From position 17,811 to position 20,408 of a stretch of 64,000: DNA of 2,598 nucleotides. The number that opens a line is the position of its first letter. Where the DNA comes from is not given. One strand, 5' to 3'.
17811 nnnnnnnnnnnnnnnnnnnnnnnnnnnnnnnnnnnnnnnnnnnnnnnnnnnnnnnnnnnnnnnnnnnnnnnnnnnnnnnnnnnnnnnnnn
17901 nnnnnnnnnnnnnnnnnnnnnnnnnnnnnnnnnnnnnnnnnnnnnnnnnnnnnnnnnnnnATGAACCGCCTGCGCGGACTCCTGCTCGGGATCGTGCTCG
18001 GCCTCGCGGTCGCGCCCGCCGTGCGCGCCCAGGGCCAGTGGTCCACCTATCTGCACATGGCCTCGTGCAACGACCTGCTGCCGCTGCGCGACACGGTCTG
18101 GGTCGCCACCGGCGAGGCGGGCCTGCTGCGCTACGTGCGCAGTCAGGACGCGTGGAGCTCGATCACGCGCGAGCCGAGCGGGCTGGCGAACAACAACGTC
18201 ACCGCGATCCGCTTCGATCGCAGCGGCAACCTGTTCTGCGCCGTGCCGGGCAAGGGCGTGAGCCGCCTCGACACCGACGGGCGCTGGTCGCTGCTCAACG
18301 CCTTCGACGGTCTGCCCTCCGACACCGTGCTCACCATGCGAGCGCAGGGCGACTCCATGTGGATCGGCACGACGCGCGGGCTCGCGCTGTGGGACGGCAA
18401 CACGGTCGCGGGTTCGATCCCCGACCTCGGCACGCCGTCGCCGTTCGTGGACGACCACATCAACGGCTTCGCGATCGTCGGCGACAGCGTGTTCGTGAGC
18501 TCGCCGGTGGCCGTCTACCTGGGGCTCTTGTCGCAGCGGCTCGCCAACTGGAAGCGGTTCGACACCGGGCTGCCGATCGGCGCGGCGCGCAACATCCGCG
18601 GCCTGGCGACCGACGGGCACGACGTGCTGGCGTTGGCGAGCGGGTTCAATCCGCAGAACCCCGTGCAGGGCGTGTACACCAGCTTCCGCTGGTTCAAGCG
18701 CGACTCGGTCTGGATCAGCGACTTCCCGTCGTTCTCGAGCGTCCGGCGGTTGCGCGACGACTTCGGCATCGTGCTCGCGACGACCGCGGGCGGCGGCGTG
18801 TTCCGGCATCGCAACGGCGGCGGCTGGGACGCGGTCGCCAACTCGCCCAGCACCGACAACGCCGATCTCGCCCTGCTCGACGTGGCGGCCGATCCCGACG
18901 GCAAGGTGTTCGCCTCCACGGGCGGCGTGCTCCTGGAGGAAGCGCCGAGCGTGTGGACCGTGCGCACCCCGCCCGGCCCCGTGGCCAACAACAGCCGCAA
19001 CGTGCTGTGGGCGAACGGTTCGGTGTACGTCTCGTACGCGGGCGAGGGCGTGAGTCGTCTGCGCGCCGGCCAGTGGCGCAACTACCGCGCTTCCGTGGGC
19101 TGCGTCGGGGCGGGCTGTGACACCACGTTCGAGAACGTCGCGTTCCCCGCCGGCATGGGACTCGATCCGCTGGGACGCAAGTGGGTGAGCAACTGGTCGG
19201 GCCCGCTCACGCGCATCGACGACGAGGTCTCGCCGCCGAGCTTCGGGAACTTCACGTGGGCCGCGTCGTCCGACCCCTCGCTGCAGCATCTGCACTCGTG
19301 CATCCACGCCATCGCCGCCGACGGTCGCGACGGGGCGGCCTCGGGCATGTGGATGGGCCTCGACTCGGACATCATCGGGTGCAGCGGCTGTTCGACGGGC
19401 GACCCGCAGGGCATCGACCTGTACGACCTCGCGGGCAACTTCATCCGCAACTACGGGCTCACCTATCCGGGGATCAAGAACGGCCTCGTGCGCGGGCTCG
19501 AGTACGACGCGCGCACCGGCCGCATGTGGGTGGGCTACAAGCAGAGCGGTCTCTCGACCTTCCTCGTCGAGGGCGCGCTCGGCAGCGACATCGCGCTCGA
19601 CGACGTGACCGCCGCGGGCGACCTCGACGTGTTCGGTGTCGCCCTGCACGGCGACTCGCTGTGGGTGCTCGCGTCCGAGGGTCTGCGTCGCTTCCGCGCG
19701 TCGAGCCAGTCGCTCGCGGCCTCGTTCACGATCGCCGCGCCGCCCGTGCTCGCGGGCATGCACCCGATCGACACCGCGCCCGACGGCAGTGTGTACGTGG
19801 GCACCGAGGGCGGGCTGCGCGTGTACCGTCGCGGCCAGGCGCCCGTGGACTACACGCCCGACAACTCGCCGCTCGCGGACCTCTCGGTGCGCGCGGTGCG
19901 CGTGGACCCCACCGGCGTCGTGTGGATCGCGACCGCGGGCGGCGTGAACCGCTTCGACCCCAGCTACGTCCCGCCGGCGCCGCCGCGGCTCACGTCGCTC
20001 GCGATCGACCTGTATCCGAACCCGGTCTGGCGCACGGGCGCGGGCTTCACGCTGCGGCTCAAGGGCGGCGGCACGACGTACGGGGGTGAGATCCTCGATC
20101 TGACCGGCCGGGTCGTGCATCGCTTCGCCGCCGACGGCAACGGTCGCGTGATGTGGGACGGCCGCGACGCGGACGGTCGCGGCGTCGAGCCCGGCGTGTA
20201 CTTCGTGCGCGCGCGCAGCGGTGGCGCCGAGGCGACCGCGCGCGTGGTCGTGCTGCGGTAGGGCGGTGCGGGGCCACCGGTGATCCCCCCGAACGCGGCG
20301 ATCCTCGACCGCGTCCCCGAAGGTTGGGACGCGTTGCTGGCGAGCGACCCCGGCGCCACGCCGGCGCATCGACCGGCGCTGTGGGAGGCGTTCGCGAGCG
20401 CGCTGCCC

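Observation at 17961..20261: T9SS-type CTD beta-propeller protein encoded inside the glycan cluster next to a Wzx flippase: possible cargo-anchor glycan locus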

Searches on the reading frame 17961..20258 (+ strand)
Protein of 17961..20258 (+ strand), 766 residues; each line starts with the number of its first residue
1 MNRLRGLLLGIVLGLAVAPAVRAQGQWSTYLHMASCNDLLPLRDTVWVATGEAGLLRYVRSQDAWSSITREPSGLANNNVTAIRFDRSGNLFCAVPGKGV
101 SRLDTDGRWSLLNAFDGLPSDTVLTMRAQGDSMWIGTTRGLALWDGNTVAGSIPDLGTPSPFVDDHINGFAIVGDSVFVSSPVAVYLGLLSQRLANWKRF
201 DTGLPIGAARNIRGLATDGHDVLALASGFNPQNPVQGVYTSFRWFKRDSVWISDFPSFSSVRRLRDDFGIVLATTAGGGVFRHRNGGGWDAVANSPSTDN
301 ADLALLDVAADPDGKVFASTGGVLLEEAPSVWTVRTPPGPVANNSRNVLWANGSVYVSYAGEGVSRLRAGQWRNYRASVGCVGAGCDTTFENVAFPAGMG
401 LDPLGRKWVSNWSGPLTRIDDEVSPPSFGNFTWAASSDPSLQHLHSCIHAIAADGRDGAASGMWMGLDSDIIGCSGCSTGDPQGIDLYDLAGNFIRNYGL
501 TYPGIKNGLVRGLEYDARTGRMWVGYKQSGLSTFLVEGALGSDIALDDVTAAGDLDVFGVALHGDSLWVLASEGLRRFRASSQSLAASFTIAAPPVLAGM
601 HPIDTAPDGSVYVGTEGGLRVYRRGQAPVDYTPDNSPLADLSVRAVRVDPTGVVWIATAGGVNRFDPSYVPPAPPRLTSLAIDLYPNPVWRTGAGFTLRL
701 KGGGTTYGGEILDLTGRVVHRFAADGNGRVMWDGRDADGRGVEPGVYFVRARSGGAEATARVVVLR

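Call 5: search_protein_families(library=pfam, proteins=[window:17961-20258:+], max_evalue=1)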
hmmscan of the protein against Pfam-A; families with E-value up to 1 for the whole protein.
window:17961-20258:+ (766 aa): 4 families
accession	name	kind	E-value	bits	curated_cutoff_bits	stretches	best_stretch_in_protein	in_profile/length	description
PF07494.17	Reg_prop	-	2.3e-11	42.9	20.4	0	638-659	2-23/24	Two component regulator propeller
PF08450.18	SGL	-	3.5e-05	24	26.3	1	254-322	38-105/246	SMP-30/Gluconolactonase/LRE-like region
PF13860.13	FlgD_ig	-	0.00064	20.1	27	1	709-753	27-75/79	FlgD Ig-like domain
PF18962.6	Por_Secre_tail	-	0.025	15.3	27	1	684-764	1-75/75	Secretion system C-terminal sorting domain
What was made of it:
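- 18033..19964 (+): Two Reg_prop-type beta-propellers (aa ~25-668). PF07494 at 2.3e-11 (call 5).
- On T9SS type-A C-terminal sorting domain (TIGR04183 / PF18962): This is marginal, and PF18962 at 15.3 bits is below its cut-off of 27 (call 5).
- On Hybrid two-component system sensor (Reg_prop + Y_Y_Y + kinase): Pfam reports only Reg_prop, SGL, FlgD_ig and Por_Secre_tail (call 5).
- PF18962 is below its cut-off in the window protein (call 5). PF18962 and FlgD_ig are both sub-threshold (call 5).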

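Call 6: search_protein_families(library=ncbifam, proteins=[window:17961-20258:+], max_evalue=1)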
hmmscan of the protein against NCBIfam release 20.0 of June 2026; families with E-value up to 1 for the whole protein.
window:17961-20258:+ (766 aa): 5 families
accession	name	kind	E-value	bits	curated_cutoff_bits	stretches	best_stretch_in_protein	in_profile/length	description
NF052228.1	T9SS_PorZ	equivalog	6.4e-16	57.9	260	1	630-752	623-741/757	type IX secretion system anionic LPS delivery protein PorZ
TIGR04183.1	Por_Secre_tail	domain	4.3e-05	23.4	23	1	684-764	1-71/72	T9SS type A sorting domain-containing protein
NF005176.1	PRK06655.1-1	equivalog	0.024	14.6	230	1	712-754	104-150/197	flagellar hook assembly protein FlgD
NF053608.1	Lsa66_OmpA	equivalog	0.076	11.4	700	1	706-750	178-225/581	fibronectin-binding adhesin Lsa66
NF009277.0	PRK12634.1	equivalog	0.21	11.7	333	1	711-753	128-174/221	flagellar basal body rod modification protein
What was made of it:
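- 17961..20261 (+): PorZ-like gene, 766 aa: signal peptide, two beta-propellers, C-terminal sorting domain. NF052228 PorZ 57.9 bits, cut-off 260 (call 6).
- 20007..20258 (+): T9SS type-A-like C-terminal domain (aa 683-766) with YPNP, WDGRD, GVYFVR and RVVVLR motifs. TIGR04183 23.4 bits, cut-off 23 (call 6).
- On T9SS type-A C-terminal sorting domain (TIGR04183 / PF18962): TIGR04183 23.4 bits against a cut-off of 23, aa 684-764 (call 6).
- On FlgD flagellar hook-capping protein: There is no FlgD N-terminal domain (calls 5, 6).
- Checked: This fails (calls 5, 6).
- A second CTD protein lies in the window (calls 5, 6). A second, unrelated enzyme in the window ends in the same domain (calls 5, 6).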

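Call 13: search_solved_structures(query=window:17961-20258:+, max_evalue=1, show_alignments=3)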
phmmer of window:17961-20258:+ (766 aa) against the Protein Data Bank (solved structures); distinct sequences matched with E-value up to 1: 4.
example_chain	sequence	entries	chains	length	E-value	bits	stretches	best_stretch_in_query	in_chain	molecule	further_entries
3v9f_A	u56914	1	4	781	1.4e-13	53.3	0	41-140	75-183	Two-component system sensor histidine kinase/response regulator, hybrid (One-component sys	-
4a2l_A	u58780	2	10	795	9.8e-13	50.5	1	609-668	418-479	TWO-COMPONENT SYSTEM SENSOR HISTIDINE KINASE/RESPONSE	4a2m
3va6_A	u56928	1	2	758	5e-09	38.3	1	555-668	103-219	Two-component system sensor histidine kinase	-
3ott_A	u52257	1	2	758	5e-09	38.3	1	555-668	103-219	Two-component system sensor histidine kinase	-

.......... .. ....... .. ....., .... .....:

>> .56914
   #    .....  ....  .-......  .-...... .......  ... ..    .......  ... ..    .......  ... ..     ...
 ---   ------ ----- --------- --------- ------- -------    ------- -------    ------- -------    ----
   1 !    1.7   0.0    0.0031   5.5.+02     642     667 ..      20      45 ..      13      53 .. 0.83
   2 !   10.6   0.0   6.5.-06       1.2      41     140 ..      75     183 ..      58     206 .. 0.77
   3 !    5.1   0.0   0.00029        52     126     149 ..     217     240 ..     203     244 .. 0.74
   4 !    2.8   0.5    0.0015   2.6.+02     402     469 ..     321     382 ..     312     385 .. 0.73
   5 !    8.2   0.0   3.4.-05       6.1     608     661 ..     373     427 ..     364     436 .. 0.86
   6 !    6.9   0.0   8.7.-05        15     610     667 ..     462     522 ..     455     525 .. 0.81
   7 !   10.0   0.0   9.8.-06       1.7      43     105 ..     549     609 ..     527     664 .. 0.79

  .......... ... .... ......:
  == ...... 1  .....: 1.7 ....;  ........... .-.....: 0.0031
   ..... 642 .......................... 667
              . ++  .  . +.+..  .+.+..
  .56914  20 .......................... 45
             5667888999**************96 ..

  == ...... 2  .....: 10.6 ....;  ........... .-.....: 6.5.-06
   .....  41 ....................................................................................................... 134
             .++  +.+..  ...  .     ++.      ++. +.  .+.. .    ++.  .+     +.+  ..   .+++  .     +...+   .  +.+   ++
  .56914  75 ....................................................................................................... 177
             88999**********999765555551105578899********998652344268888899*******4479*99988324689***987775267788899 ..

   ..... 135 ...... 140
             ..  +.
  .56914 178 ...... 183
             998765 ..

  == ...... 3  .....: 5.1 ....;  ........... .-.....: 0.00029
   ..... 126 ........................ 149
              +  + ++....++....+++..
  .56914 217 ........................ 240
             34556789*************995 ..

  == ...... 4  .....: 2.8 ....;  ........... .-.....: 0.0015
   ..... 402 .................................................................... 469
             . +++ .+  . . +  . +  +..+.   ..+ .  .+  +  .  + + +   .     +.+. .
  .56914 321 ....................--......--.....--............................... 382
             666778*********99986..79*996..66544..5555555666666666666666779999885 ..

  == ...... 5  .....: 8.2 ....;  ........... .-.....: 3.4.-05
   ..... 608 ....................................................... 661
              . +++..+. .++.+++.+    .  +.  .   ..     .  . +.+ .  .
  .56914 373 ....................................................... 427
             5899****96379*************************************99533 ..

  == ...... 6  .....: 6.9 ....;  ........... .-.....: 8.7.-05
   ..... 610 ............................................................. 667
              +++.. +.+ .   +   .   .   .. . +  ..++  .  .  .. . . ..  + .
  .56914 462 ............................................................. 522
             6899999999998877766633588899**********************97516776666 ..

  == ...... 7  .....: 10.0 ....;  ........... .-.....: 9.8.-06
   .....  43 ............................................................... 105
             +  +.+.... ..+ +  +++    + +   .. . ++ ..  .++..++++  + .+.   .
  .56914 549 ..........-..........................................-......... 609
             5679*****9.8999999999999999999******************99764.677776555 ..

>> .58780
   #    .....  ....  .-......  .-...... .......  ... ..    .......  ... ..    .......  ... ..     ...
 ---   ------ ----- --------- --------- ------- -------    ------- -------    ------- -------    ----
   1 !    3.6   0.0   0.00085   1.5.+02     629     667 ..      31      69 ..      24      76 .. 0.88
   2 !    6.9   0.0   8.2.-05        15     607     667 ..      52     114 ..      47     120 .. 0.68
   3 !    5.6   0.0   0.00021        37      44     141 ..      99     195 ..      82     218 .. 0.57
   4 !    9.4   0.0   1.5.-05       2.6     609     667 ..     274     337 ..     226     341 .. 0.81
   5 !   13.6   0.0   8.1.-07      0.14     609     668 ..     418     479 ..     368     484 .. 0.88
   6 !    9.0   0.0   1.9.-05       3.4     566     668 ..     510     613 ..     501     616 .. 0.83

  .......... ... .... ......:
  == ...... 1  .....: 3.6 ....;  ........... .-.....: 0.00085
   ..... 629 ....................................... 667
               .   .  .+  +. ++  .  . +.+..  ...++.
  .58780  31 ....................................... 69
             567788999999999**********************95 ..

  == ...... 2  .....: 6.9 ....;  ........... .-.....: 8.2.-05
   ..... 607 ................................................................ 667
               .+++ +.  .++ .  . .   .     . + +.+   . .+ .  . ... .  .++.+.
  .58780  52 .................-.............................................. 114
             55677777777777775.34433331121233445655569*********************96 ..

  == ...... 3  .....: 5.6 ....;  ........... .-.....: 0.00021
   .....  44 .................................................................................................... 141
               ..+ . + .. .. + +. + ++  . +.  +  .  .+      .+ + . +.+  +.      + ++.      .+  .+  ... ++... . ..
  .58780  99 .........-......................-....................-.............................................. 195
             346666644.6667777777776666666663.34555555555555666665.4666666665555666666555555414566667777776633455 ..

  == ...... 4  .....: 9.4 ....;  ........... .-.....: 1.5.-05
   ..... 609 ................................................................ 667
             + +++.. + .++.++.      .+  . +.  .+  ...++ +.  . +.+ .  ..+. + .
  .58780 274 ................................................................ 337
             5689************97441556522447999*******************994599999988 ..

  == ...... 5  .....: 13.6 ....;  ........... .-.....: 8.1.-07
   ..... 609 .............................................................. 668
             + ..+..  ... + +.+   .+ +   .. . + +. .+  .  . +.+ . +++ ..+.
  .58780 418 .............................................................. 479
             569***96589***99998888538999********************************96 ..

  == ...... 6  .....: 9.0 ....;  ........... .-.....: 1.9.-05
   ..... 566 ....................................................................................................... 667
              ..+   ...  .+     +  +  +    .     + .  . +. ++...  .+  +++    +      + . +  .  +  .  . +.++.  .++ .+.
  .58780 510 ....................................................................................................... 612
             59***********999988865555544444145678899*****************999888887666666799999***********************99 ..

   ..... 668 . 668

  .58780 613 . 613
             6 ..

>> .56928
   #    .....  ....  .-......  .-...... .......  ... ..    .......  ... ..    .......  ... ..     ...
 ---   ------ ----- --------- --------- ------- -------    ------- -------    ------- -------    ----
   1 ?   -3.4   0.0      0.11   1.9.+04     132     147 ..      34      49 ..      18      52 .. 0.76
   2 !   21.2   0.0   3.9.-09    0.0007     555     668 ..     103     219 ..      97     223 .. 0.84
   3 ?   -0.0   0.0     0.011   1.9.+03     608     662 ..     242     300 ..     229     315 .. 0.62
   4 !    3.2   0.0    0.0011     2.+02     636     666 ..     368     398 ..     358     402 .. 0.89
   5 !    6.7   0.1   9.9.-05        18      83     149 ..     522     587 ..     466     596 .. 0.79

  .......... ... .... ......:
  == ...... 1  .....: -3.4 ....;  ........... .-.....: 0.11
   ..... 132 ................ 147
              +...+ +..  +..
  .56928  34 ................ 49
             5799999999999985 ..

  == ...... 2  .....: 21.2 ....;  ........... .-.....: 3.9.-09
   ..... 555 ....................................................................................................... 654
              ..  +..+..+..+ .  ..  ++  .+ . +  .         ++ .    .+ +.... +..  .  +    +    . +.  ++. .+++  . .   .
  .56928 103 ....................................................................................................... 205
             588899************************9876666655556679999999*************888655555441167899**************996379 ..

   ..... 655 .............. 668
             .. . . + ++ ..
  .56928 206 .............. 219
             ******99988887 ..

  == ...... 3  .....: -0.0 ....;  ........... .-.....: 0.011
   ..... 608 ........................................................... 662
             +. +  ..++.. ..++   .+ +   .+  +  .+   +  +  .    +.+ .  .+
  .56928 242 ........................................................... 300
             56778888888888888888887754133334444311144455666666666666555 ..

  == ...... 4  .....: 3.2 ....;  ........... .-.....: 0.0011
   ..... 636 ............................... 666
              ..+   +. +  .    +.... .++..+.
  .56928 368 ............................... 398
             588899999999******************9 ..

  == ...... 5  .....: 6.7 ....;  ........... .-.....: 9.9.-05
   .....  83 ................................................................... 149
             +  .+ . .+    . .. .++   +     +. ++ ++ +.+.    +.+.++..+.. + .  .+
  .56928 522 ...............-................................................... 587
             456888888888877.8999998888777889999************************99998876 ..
